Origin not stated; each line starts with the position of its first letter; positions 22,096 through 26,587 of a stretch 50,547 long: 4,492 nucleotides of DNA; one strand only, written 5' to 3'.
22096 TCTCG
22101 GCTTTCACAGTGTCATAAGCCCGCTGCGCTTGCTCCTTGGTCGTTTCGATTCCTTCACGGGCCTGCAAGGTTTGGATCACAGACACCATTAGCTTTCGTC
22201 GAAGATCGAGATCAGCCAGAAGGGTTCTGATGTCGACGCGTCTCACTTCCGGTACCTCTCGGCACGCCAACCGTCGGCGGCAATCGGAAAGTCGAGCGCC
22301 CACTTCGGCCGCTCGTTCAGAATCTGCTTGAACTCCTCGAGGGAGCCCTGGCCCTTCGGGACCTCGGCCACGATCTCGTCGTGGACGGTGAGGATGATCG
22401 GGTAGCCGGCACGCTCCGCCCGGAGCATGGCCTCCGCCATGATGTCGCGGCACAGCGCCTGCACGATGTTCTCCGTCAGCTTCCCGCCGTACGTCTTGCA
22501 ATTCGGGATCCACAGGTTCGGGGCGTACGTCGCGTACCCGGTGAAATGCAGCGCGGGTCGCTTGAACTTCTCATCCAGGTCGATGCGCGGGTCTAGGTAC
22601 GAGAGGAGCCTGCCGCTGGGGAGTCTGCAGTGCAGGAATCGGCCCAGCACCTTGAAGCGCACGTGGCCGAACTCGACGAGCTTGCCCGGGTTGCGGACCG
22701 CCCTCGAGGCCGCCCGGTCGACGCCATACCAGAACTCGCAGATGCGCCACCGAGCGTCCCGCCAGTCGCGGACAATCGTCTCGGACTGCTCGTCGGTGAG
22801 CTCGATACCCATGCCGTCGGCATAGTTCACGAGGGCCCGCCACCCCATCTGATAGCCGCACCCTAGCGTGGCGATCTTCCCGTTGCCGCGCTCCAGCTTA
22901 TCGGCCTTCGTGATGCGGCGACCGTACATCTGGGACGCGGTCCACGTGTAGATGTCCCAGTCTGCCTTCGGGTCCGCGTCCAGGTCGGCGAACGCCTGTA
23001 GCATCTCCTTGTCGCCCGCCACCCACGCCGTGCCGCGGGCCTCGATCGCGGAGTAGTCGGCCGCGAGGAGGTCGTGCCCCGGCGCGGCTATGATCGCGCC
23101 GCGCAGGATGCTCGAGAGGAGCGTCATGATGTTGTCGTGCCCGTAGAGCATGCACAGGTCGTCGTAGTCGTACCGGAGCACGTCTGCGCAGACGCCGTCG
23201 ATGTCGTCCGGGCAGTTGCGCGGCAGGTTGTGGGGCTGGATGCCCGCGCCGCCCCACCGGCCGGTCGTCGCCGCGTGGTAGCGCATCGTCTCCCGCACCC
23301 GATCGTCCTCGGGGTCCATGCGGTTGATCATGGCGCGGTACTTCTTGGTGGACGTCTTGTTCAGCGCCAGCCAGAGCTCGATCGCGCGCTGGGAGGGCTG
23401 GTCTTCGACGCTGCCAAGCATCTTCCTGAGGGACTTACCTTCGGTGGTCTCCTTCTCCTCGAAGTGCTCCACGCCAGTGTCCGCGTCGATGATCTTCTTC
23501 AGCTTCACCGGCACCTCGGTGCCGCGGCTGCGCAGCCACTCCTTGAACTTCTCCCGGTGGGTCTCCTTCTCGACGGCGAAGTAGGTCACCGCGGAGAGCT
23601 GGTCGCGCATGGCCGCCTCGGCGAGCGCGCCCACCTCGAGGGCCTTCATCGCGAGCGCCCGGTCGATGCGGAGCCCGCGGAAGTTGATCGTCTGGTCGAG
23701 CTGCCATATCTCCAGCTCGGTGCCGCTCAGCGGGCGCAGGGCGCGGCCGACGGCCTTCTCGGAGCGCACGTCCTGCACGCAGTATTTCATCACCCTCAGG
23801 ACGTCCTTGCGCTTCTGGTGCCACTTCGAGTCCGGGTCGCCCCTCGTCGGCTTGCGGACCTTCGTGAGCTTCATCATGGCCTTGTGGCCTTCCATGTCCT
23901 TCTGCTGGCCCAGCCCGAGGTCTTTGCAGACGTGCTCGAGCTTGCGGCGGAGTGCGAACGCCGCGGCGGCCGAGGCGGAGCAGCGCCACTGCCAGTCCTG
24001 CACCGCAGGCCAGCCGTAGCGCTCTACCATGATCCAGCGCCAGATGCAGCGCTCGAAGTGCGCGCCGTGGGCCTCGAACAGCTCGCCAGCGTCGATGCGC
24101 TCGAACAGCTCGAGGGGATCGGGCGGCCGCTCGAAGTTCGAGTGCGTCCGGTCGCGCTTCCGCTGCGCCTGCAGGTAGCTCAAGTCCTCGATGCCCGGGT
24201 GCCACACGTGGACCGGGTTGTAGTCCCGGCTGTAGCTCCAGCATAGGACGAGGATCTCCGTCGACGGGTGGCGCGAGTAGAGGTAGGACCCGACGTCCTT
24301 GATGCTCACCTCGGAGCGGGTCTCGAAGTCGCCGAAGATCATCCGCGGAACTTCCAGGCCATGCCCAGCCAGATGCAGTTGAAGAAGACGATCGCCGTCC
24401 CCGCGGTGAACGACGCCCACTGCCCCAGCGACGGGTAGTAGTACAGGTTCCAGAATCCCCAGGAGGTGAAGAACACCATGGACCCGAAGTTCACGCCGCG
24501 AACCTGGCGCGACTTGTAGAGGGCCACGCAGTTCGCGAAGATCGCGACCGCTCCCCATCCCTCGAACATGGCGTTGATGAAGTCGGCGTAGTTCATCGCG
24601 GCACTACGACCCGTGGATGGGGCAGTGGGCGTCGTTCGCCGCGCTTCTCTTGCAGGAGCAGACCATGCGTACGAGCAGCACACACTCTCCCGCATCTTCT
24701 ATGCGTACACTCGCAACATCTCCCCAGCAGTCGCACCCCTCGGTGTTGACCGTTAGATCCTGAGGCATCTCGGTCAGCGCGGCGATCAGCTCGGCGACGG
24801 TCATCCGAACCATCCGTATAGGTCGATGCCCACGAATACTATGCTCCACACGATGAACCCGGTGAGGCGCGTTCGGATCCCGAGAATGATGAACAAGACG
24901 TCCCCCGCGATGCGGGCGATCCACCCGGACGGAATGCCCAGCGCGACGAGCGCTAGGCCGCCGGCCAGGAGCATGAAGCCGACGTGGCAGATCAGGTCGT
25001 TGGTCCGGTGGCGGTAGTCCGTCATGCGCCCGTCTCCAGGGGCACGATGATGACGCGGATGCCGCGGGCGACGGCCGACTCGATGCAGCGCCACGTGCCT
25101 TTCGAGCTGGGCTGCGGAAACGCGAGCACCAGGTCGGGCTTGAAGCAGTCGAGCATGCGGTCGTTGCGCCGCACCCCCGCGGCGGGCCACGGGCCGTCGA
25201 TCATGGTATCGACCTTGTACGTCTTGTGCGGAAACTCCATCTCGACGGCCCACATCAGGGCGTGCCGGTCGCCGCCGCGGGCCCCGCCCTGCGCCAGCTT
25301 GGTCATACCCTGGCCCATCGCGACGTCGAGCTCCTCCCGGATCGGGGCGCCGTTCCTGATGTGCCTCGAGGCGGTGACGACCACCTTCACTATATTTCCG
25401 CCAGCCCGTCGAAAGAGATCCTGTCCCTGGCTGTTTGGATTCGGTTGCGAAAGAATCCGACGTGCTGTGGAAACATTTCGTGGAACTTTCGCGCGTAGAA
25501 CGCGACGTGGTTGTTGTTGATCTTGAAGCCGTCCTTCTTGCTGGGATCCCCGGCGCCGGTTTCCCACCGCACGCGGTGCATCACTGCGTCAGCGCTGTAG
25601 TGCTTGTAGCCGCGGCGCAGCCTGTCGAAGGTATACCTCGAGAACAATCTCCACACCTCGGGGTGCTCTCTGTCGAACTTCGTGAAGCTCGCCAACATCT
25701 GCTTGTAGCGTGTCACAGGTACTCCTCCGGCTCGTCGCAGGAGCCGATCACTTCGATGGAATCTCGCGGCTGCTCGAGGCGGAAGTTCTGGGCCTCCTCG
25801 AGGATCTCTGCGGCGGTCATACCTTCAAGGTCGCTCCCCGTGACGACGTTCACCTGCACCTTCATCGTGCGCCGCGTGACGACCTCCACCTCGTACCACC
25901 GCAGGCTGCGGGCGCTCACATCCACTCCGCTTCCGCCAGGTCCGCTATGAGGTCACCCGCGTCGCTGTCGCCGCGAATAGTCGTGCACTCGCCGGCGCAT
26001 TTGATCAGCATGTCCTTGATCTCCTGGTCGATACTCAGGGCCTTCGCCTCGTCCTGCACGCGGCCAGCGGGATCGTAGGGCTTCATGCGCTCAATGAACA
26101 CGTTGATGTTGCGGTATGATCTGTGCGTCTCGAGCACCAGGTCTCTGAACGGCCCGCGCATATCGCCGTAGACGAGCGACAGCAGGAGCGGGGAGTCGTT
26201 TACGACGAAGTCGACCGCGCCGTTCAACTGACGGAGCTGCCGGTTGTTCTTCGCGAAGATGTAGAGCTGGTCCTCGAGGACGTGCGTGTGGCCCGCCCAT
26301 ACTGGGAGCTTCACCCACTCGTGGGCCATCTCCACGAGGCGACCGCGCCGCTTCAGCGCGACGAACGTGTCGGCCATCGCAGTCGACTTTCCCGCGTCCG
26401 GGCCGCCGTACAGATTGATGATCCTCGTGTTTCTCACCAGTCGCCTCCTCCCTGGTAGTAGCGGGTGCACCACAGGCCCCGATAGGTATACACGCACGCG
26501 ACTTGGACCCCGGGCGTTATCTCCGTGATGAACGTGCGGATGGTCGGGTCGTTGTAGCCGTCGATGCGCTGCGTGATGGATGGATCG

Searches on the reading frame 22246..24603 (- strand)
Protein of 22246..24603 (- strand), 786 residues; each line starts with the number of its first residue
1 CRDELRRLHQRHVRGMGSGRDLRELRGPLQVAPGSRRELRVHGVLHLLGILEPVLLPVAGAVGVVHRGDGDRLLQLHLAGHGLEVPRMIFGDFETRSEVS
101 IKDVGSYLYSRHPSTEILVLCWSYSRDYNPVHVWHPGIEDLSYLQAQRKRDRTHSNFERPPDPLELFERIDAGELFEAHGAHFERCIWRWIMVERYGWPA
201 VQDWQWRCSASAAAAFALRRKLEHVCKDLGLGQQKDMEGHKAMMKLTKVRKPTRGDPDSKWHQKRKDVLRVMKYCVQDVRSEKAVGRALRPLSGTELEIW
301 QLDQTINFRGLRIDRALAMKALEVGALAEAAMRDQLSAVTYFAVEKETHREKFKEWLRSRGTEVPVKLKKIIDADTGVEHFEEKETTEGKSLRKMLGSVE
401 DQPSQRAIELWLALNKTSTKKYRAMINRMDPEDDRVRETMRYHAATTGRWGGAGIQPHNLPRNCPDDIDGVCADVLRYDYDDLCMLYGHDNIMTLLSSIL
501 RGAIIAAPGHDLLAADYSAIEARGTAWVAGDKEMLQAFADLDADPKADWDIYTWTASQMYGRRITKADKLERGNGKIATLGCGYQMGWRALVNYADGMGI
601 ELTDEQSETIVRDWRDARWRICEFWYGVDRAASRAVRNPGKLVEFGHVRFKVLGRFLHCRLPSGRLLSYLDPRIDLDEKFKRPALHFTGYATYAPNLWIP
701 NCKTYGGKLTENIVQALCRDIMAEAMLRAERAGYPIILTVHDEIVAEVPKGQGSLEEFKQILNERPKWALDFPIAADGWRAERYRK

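Call 15: search_protein_families(library=phrogs, proteins=[window:22246-24603:-], max_evalue=0.00001)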
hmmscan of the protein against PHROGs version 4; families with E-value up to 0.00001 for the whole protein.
window:22246-24603:- (786 aa): 3 families
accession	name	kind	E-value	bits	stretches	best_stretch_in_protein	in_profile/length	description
phrog_17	-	DNA, RNA and nucleotide metabolism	2.1e-97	328.5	1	86-785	670-1231/1445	DNA polymerase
phrog_10285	-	DNA, RNA and nucleotide metabolism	1.5e-55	189.5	1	493-786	38-320/321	DNA polymerase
phrog_7766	-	DNA, RNA and nucleotide metabolism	2.1e-50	171.7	1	603-786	4-185/186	DNA polymerase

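Call 83: search_dna_similar(query=window:22246-24342:-, collection=phages, mode=protein, max_rows=15)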
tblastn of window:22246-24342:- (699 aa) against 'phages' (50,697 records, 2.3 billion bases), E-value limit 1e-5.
Records with a match: 1838; places in all: 1860; records where one place covers at least 80% of the query: 1607.
Best place of each record, by identity: <60% 1838.
By first word of the organism name: Salmonella 451; Escherichia 259; Streptococcus 130; Staphylococcus 116; Bacteroides 105; Xanthomonas 60; Gordonia 58; Microbacterium 57; Vibrio 47; Pseudomonas 32; and 102 more.
By host as written in the record: Escherichia coli 138; - 125; Salmonella enterica subsp. enterica serovar Typhimurium 73; Salmonella enterica 73; Salmonella enterica subsp. enterica serovar Enteritidis 60; Salmonella sp. 48; Staphylococcus aureus 42; Vibrio lentus 34; and 597 more.
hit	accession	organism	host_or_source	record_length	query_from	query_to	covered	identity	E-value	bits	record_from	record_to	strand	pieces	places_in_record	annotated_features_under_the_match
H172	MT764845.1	Ruegeria phage Tedan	Ruegeria sp. AU67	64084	5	699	96%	39.6%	5e-90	435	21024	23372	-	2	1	hypothetical protein (x2)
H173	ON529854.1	Janthinobacterium phage vB_JliS-Donnerlittchen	Janthinobacterium lividum EIF1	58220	5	699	99%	37.9%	2e-122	408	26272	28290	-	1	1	DNA polymerase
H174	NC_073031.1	Janthinobacterium phage vB_JliS-Donnerlittchen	Janthinobacterium lividum EIF1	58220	5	699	99%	37.9%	2e-122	408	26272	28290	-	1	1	DNA polymerase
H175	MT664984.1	Xanthomonas phage Xp12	Xanthomonas oryzae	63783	5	699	99%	37.3%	8e-117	392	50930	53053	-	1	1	DNA polymerase I | DNA helicase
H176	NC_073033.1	Xanthomonas phage Xp12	Xanthomonas oryzae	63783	5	699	99%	37.3%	8e-117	392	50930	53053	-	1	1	DNA polymerase I | DNA helicase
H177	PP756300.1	Xanthomonas phage vB_XeuM-YB23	Xanthomonas euvesicatoria KACC 18468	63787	5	699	99%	37.3%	8e-117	392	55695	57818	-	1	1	hypothetical protein (x2)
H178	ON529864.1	Brevundimonas phage vB_BgoS-Fanboy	Brevundimonas goettingensis LVF2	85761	5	699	99%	37.3%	1e-118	397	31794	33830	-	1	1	DNA polymerase | P-loop containing nucleoside triphosphate hydrolase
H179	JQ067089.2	Pseudomonas phage PaMx28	Pseudomonas aeruginosa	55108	5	699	99%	37.2%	9e-121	403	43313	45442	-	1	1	putative DNA polymerase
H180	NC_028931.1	Pseudomonas phage PaMx28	Pseudomonas aeruginosa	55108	5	699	99%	37.2%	9e-121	403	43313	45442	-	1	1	DNA polymerase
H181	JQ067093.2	Pseudomonas phage PaMx74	Pseudomonas aeruginosa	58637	5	699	99%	37.2%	5e-118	395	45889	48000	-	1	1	putative DNA polymerase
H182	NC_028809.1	Pseudomonas phage PaMx74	Pseudomonas aeruginosa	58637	5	699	99%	37.2%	5e-118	395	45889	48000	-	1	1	DNA polymerase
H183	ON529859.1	Brevundimonas phage vB_BgoS-BabaJaga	Brevundimonas goettingensis LVF2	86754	5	699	99%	37.1%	1e-118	397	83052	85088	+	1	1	DNA polymerase | hypothetical protein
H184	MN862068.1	Brevundimonas phage vB_BsubS-Delta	Brevundimonas subvibrioides ATCC 15264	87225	5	699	99%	37.1%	1e-118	397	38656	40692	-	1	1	DNA polymerase I | DNA helicase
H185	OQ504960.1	Pseudomonas phage ZQG1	Stutzerimonas stutzeri NCTC10475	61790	5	699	99%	37.0%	2e-115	388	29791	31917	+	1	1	DNA polymerase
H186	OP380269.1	Pseudomonas phage phiH1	Pseudomonas aeruginosa PA14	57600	5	699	99%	37.0%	9e-121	403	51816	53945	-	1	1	DNA polymerase I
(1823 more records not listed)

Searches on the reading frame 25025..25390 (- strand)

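Call 99: search_protein_families(library=phrogs, proteins=[window:25025-25390:-], max_evalue=0.001)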
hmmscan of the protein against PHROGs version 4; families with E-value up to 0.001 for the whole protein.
window:25025-25390:- (122 aa): 2 families
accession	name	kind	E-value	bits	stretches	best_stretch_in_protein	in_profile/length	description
phrog_289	-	other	2.5e-18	67.2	1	1-117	23-139/500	GTP-binding domain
phrog_16939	-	unknown function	2.3e-06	28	1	1-116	1-121/330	-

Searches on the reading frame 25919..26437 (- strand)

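Call 28: search_protein_families(library=pfam, proteins=[window:25919-26437:-], max_evalue=0.01)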
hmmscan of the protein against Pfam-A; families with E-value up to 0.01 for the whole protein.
window:25919-26437:- (173 aa): 1 family
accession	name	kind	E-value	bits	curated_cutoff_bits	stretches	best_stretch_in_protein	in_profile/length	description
PF13521.12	AAA_28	-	7.3e-06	26.7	27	1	7-157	2-160/164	AAA domain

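Call 99: search_protein_families(library=phrogs, proteins=[window:25919-26437:-], max_evalue=0.001)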
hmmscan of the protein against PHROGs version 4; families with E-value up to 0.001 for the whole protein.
window:25919-26437:- (173 aa): 1 family
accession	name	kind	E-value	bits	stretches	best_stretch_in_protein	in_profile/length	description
phrog_2107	-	other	6.4e-09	36.8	1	6-146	5-167/201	thymidylate kinase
